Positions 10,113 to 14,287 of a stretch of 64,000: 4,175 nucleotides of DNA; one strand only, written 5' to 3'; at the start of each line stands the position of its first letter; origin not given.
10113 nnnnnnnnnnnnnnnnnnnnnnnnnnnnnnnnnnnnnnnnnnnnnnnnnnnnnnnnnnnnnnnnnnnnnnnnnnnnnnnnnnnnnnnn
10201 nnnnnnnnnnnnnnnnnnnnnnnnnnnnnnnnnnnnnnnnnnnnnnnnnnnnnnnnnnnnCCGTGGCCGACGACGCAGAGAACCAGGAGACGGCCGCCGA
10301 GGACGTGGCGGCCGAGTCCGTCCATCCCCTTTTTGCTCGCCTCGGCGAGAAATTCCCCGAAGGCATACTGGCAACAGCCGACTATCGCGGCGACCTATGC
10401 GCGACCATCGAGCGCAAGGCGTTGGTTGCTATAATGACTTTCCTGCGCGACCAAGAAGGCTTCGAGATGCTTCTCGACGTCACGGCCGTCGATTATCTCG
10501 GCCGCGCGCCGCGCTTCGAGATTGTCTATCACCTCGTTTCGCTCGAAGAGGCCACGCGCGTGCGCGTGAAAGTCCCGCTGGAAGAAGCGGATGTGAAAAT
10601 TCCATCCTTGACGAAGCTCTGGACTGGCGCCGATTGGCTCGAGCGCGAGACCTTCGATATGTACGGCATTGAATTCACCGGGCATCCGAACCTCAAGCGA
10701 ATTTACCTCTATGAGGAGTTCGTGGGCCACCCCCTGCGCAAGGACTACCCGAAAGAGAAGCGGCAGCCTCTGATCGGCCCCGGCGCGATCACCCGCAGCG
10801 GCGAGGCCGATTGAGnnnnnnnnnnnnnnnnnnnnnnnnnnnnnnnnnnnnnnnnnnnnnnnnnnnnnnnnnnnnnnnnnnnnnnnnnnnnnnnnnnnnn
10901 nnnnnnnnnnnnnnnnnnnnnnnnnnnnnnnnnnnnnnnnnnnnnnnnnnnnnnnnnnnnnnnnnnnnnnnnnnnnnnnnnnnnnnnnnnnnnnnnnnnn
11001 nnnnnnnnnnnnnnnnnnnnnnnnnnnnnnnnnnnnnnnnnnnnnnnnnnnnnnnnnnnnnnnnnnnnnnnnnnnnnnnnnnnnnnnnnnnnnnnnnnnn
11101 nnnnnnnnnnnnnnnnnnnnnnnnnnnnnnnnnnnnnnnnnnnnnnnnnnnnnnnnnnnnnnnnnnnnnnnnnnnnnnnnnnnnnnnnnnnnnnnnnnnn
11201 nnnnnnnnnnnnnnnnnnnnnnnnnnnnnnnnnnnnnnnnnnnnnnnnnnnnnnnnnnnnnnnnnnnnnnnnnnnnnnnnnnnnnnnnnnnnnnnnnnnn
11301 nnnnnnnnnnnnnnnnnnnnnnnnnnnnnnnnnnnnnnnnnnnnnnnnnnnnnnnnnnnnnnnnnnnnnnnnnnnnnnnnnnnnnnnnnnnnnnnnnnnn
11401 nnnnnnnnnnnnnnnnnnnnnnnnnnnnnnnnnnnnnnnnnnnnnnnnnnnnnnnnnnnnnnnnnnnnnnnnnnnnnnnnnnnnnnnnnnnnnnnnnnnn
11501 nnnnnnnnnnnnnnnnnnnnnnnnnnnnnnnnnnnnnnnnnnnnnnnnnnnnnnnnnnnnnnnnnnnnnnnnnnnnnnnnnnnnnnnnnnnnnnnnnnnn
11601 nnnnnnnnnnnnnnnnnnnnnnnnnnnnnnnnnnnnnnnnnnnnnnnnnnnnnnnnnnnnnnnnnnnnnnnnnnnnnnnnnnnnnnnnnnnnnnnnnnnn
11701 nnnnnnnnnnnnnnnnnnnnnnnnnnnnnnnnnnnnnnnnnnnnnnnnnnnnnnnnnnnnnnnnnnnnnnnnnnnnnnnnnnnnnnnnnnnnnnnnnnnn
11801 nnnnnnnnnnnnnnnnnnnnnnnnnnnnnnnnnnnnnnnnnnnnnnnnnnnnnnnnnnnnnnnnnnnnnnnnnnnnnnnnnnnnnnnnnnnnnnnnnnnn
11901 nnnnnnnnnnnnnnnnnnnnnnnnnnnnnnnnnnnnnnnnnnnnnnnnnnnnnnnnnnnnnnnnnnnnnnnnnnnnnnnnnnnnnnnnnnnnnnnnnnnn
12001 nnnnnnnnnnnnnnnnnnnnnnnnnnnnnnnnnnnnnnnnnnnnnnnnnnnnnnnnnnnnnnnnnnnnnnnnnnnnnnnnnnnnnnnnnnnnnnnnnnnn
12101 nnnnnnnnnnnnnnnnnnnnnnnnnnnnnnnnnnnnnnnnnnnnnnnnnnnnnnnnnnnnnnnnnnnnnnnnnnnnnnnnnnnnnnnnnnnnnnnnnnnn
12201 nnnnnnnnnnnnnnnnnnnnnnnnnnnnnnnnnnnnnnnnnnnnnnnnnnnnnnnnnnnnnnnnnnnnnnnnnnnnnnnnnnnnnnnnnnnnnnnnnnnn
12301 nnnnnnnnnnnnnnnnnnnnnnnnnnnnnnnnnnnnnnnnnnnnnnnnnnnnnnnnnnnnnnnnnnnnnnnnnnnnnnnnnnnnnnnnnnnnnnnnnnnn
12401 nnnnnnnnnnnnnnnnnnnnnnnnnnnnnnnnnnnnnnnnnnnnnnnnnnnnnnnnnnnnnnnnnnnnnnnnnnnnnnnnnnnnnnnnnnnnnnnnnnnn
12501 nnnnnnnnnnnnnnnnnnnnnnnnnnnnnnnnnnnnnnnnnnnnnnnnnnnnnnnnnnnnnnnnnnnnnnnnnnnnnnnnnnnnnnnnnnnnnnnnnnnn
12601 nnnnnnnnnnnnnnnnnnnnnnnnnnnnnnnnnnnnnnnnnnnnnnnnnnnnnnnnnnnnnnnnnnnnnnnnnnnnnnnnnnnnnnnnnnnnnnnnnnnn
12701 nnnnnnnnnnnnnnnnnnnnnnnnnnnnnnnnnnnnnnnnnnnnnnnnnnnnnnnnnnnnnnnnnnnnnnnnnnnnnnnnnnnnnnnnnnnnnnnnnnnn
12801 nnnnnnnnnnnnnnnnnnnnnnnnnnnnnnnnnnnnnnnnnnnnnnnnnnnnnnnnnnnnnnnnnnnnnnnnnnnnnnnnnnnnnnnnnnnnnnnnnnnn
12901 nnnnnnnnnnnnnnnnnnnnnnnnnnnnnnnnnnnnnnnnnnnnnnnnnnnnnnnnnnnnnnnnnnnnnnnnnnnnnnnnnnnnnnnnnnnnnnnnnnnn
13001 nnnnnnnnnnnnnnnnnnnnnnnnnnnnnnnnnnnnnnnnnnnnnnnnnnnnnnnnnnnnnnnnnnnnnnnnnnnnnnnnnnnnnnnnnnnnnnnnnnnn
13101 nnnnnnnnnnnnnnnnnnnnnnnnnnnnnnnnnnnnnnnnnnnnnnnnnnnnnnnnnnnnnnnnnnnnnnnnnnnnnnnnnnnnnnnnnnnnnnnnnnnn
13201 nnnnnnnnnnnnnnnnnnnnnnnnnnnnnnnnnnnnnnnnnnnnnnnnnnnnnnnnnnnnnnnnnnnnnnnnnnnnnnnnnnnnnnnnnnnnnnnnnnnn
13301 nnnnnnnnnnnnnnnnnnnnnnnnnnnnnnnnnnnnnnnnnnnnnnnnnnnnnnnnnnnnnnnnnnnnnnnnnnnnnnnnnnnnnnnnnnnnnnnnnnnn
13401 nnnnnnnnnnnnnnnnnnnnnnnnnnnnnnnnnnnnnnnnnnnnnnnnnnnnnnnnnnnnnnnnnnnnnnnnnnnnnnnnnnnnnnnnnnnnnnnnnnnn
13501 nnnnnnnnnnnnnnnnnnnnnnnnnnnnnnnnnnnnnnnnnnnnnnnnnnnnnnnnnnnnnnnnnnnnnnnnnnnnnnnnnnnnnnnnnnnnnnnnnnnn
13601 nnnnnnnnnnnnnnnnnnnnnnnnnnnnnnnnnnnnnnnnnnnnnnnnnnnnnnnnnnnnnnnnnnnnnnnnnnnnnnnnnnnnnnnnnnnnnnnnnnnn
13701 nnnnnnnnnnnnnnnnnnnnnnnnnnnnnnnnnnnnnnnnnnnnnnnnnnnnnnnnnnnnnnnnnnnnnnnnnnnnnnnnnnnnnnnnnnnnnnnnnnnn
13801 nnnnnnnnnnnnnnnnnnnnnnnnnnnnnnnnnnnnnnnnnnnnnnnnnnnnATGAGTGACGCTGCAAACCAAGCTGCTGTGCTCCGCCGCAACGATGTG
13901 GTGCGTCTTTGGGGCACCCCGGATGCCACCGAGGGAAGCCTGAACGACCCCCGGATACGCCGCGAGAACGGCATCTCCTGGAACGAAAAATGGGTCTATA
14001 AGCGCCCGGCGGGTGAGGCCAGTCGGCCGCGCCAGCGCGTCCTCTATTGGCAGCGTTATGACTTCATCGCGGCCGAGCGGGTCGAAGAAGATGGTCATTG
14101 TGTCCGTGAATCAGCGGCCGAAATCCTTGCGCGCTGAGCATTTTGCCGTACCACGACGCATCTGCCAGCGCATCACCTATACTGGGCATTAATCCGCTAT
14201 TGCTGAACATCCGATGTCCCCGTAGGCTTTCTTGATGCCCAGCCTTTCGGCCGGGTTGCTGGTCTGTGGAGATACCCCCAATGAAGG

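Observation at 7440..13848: Complex I peripheral arm only: contiguous nuoB-G-I-C-D-E-F with no membrane subunits, directly downstream of a GT39 glycosyltransferase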

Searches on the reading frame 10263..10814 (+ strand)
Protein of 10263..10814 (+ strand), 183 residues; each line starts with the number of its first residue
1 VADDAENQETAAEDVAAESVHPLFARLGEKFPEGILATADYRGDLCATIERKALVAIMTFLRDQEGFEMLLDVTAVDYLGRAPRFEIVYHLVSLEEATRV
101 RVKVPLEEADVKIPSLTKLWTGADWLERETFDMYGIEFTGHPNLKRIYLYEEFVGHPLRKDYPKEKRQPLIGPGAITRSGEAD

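Call 3: search_protein_families(library=pfam, proteins=[window:10263-10814:+])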
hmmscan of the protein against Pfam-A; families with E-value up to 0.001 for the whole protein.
window:10263-10814:+ (183 aa): 1 family
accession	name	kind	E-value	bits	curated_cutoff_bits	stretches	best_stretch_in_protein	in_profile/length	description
PF00329.25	Complex1_30kDa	-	1.2e-45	155.5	22.5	1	48-167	2-123/124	Respiratory-chain NADH dehydrogenase, 30 Kd subunit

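Call 4: search_protein_families(library=ncbifam, proteins=[window:10263-10814:+])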
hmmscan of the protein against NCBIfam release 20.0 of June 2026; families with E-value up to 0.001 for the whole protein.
window:10263-10814:+ (183 aa): 17 families
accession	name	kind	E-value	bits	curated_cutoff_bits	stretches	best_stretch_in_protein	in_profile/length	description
TIGR01961.1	NuoC_fam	subfamily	1e-43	148.7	122.45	1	48-164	4-120/122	NADH (or F420H2) dehydrogenase, subunit C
NF004733.0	PRK06074.1-5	equivalog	5e-41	140.6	225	1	18-164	4-151/203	NADH-quinone oxidoreductase subunit C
NF005856.0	PRK07785.1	equivalog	5.6e-36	124.6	224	1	14-163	71-223/246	NADH-quinone oxidoreductase subunit C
NF004737.0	PRK06074.2-4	equivalog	1e-33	116.4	144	1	46-168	15-130/150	NADH-quinone oxidoreductase subunit C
NF006304.0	PRK08491.1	equivalog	1.8e-33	116.2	228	1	43-163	57-175/263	NADH-quinone oxidoreductase subunit C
NF008728.0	PRK11742.1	equivalog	3.3e-33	114.9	840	1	8-164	9-174/598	NADH-quinone oxidoreductase subunit C/D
NF005832.0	PRK07735.1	equivalog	9.4e-33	114.1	431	1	48-163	310-424/430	NADH-quinone oxidoreductase subunit C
NF009808.0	PRK13292.1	equivalog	2.1e-32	111.9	1156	1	23-164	227-375/791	NADH-quinone oxidoreductase subunit B/C/D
NF009141.0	PRK12494.1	equivalog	2.4e-32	112.2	175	1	16-162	15-163/175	NAD(P)H-quinone oxidoreductase subunit J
NF004730.0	PRK06074.1-1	equivalog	2.4e-31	109.2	193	1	20-163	5-157/200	NADH-quinone oxidoreductase subunit C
NF004732.0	PRK06074.1-4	equivalog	6.4e-28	98.1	376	2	84-163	116-196/250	NADH-quinone oxidoreductase subunit C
NF004735.0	PRK06074.2-2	equivalog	8.8e-25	87.5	176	1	25-162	8-146/158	NADH-quinone oxidoreductase subunit C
NF040611.1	F420_dehyd_FpoC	exception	1.8e-24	86.4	220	1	26-163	9-147/158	F420H2 dehydrogenase subunit FpoC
NF004731.0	PRK06074.1-3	equivalog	1e-23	84.3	303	1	39-164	21-147/207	NADH-quinone oxidoreductase subunit C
NF004734.0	PRK06074.2-1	equivalog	8.7e-21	74.6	169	1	48-162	31-149/164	NADH-quinone oxidoreductase subunit C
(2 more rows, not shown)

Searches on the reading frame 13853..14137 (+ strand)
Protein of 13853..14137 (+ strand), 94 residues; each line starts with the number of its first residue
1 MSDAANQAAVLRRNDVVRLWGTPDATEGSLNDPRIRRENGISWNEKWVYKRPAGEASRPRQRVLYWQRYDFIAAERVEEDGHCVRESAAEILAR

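Call 33: find_homologous_proteins(query=window:13853-14137:+, max_evalue=0.001)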
Query window:13853-14137:+ (94 aa): 13 proteins with E <= 0.001 among 15 candidates.
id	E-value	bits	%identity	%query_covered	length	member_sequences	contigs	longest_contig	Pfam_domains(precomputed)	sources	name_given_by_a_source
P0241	7.3e-52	191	90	100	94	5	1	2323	-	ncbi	-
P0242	3.0e-47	176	83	100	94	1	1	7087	-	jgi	jgi:hypothetical protein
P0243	5.8e-41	156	81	90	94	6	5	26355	-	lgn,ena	-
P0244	1.1e-40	155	73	100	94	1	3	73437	-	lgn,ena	-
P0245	6.8e-40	153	79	90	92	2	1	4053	-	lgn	-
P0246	8.8e-40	152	71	100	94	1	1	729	-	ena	-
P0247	3.1e-35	138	67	100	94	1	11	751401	-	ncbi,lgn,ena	-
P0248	1.8e-33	132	66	93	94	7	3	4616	-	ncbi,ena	-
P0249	5.9e-33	131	67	99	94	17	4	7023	-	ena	-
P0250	9.3e-33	130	67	95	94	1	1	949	-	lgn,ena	-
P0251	2.1e-32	129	65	97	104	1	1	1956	-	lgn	-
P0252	1.6e-31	126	64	89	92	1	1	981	-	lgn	-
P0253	5.9e-31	124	62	100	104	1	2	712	-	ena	-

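Call 37: search_solved_structures(query=A1, max_evalue=10)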
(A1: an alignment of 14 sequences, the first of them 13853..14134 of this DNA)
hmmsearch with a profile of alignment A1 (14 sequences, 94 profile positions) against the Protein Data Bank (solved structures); distinct sequences matched with E-value up to 10: 3.
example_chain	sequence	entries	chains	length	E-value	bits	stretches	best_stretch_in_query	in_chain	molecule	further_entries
3nad_A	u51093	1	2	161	0.25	14.4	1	19-53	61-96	Ferulate decarboxylase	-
2p8g_A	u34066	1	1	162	0.29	14.2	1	19-53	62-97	Phenolic acid decarboxylase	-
4alb_A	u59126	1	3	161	0.3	14.2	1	19-53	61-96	PHENOLIC ACID DECARBOXYLASE PADC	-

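Call 43: predict_structure(alignment_id=A1)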
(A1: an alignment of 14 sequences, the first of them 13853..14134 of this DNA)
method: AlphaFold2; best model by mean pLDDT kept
length: 94 residues; sequences in the alignment: 14
mean_pLDDT: 86.7   pTM: 0.77
mean pLDDT of the five models: 86.7, 86.1, 84.4, 84.3, 77.2
residues with pLDDT >= 90: 61; 70-90: 25; 50-70: 1; < 50: 7
segments of 3 or more residues with pLDDT < 50: 1-7
pLDDT, mean of each block of 10 residues (from residue 1): 53 92 92 91 95 80 93 93 91 88
secondary structure, 60 per line:
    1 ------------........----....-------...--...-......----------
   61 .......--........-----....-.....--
elements in order: H13-20 E25-28 E36-38 E41-43 E45-50 E61-67 E70-77 E83-86 H88-92

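Call 45: search_protein_representatives(alignment_id=A1)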
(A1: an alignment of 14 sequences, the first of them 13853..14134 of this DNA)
Query: 14 sequences, 94 profile positions. Proteins with E-value up to 0.001 (for the whole library): 81; up to 1e-10: 51; up to 1e-30: 2. The best 81 are listed.
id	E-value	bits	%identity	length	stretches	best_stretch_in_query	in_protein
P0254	5.0e-38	144.9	-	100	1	4-93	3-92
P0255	2.1e-35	136.5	-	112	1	4-94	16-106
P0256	3.3e-28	113.5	-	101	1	4-70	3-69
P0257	1.3e-25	105.1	-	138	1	7-70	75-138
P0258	2.9e-25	104.0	-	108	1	7-92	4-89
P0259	4.2e-25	103.5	-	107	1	5-91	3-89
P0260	2.6e-22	94.6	-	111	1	9-87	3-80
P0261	1.4e-20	89.0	-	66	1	36-92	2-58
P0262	1.9e-20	88.6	-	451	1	5-90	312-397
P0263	5.7e-20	87.1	-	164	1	7-75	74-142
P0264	1.5e-19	85.8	-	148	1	10-75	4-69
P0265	2.4e-19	85.1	-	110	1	5-70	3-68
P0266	4.6e-19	84.2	-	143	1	9-84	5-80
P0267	5.2e-19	84.0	-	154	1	5-72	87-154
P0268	5.4e-19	83.9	-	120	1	13-75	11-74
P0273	3.7e-17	78.1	-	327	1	9-75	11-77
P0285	8.3e-15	70.5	-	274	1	18-74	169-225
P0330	3.0e-04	36.7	-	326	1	30-72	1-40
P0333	8.0e-04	35.3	-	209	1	21-61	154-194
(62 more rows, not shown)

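Call 46: fold_search(model_id=the predicted structure, library=pdb)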
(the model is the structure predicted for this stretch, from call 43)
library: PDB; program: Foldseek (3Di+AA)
matches with E <= 10: 237; with E <= 0.001: 0
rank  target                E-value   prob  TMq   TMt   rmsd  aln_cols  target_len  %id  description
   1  6fhm_A                1.2e-01  0.89  0.32  0.17   6.8        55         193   13  Crystal structure of the F47E mutant of the lipoprotein localization factor, LolA (released 2018-07-25)
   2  6fhm_B                1.2e-01  0.89  0.32  0.18   6.8        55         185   13  Crystal structure of the F47E mutant of the lipoprotein localization factor, LolA (released 2018-07-25)
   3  1ep5_C                6.9e-01  0.09  0.22  0.15  11.5        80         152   12  CRYSTAL STRUCTURE OF THE CONSERVED CORE DOMAIN OF VENEZUALAN EQUINE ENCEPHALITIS CAPSID PROTEIN (released 2003-07-08)
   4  8i13_B                7.8e-01  0.16  0.36  0.05  11.3       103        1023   12  Cryo-EM structure of 6-subunit Smc5/6 (released 2024-06-26)
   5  4iq0_D                7.8e-01  0.06  0.22  0.09  13.3       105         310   14  Crystal structure of oxidoreductase, Gfo/Idh/MocA family from Streptococcus pneumoniae with reductive methylated Lysin (released 2013-01-23)
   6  4ifa                  1.0e+00  0.60  0.45  0.16   7.0        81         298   16  1.5 Angstrom resolution crystal structure of an extracellular protein containing a SCP domain from Bacillus anthracis st (released 2012-12-26)
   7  3j0c_C                1.3e+00  0.06  0.16  0.10  10.8        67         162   13  Models of E1, E2 and CP of Venezuelan Equine Encephalitis Virus TC-83 strain restrained by a near atomic resolution cr (released 2011-08-24)
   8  4izo                  1.3e+00  0.06  0.18  0.06  11.3        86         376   14  Crystal structure of kinase Phosphoribosylaminoimidazole carboxylase, ATPase subunit from Burkholderia thailandensis (released 2013-02-27)
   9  9l1n_C                1.3e+00  0.06  0.21  0.15  11.5        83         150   13  Structure of Western equine encephalitis virus 71V1658 strain VLP in complex with human PCDH10 EC1 (released 2025-06-04)
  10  1ep5_B                1.3e+00  0.04  0.14  0.09  10.5        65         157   14  CRYSTAL STRUCTURE OF THE CONSERVED CORE DOMAIN OF VENEZUALAN EQUINE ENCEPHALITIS CAPSID PROTEIN (released 2003-07-08)
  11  2ki7_MODEL_1_A        1.7e+00  0.08  0.26  0.23   8.6        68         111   12  The solution structure of RPP29-RPP21 complex from Pyrococcus furiosus (released 2009-09-15)
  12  2gfu_MODEL_1_A        1.7e+00  0.03  0.15  0.13  12.5        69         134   13  NMR solution structure of the PWWP domain of Mismatch repair protein hMSH6 (released 2007-04-10)
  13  4nhe_B                1.9e+00  0.04  0.23  0.08  13.5       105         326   14  The crystal structure of oxidoreductase (Gfo/Idh/MocA family) from Streptococcus pneumoniae TIGR4 in complex with NADP (released 2013-11-27)
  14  9h2v_A                2.1e+00  0.14  0.24  0.08   9.4        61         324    8  a YnaI-MscS chimera in an open conformation purified in DDM showing ligand-filled pockets (released 2025-09-24)
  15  3buu_B                2.3e+00  0.18  0.32  0.16   4.9        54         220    9  Crystal structure of LolA superfamily protein NE2245 from Nitrosomonas europaea (released 2008-01-22)
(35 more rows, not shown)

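Call 47: search_protein_families(library=pfam, proteins=[P0262, P0273, P0285, P0263, P0330, P0333], max_evalue=0.01)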
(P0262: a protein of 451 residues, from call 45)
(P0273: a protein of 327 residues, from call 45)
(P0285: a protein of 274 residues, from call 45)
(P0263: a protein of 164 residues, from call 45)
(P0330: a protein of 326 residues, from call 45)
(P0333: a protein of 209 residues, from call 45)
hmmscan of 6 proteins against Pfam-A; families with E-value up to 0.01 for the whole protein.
P0262 (451 aa): 0 families

P0273 (327 aa): 0 families

P0285 (274 aa): 1 family
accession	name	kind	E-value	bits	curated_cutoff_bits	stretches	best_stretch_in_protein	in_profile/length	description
PF10589.14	NADH_4Fe-4S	-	6.5e-18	64.8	23.5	1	59-140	3-85/85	NADH-ubiquinone oxidoreductase-F iron-sulfur binding region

P0263 (164 aa): 0 families

P0330 (326 aa): 0 families

P0333 (209 aa): 1 family
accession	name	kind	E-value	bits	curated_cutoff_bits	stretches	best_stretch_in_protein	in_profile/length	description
PF10589.14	NADH_4Fe-4S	-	6.4e-15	55.2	23.5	1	45-88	5-48/85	NADH-ubiquinone oxidoreductase-F iron-sulfur binding region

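Call 50: find_encoding_contigs(protein=P0243, flank=10000, max_places=2)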
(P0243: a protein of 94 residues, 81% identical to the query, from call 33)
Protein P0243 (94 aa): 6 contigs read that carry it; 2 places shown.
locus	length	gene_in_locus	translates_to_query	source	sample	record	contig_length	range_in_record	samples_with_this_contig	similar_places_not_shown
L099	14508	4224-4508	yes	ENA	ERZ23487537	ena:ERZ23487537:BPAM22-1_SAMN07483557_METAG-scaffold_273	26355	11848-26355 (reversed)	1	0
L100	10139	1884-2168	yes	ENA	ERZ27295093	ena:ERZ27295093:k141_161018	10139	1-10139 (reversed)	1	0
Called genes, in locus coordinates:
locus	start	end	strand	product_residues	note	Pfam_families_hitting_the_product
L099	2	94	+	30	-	?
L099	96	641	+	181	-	PF13183:Fer4_8 (faint), PF12837:Fer4_6 (faint), PF13237:Fer4_10 (faint), PF13534:Fer4_17 (faint), PF00037:Fer4 (weak), PF12838:Fer4_7, PF13187:Fer4_9 (weak), PF00037:Fer4, +3 more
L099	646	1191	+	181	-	PF00329:Complex1_30kDa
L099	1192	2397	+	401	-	PF00346:Complex1_49kDa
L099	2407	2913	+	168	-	PF01257:2Fe-2S_thioredx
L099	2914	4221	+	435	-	PF01512:Complex1_51K, PF10531:SLBB (weak), PF22461:SLBB_2, PF10589:NADH_4Fe-4S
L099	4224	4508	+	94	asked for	-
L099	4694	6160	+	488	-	PF24251:DUF7453 (faint)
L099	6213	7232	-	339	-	PF08240:ADH_N, PF16912:Glu_dehyd_C, PF00107:ADH_zinc_N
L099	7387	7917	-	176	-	-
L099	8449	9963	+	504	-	PF00884:Sulfatase, PF01663:Phosphodiest, PF16347:SGSH_C (faint)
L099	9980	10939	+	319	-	PF00884:Sulfatase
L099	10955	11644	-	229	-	PF01182:Glucosamine_iso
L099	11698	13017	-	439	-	PF07670:Gate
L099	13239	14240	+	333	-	PF25917:BSH_RND, PF25944:Beta-barrel_RND (weak), PF25954:Beta-barrel_RND_2, PF25975:CzcB_C (weak), PF25989:YknX_C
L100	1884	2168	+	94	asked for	-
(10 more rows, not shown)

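Call 51: find_encoding_contigs(protein=P0247, flank=10000, max_places=1)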
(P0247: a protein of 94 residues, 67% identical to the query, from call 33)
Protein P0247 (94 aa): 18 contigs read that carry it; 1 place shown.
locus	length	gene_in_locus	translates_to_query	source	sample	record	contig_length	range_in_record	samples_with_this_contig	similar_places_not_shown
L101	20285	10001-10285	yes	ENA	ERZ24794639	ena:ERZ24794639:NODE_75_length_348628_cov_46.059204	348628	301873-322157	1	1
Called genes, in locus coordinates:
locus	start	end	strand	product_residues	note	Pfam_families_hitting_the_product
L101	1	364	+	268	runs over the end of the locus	PF03807:F420_oxidored, PF14748:P5CR_dimer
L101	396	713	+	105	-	PF02325:CCB3_YggT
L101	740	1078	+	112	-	PF09723:Zn_ribbon_8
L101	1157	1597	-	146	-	PF05597:Phasin (faint)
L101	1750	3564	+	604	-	PF02366:PMT, PF13231:PMT_2, PF18583:Arnt_C (weak)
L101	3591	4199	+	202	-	PF01058:Oxidored_q6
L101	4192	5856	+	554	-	PF00111:Fer2, PF13510:Fer2_4, PF10588:NADH-G_4Fe-4S_3, PF22117:Fer4_Nqo3, PF04879:Molybdop_Fe4S4 (weak), PF22151:Fer4_NDSU1 (weak), PF00384:Molybdopterin (weak)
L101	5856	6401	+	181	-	PF12837:Fer4_6 (faint), PF13183:Fer4_8 (faint), PF13534:Fer4_17 (faint), PF13237:Fer4_10 (faint), PF00037:Fer4 (weak), PF12838:Fer4_7, PF13187:Fer4_9 (weak), PF00037:Fer4, +3 more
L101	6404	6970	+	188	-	PF00329:Complex1_30kDa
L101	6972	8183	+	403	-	PF00346:Complex1_49kDa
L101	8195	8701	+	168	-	PF01257:2Fe-2S_thioredx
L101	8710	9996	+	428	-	PF01512:Complex1_51K, PF10531:SLBB, PF22461:SLBB_2, PF10589:NADH_4Fe-4S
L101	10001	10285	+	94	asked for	-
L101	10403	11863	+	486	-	PF24251:DUF7453 (faint)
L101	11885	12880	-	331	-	PF08240:ADH_N, PF16912:Glu_dehyd_C, PF00107:ADH_zinc_N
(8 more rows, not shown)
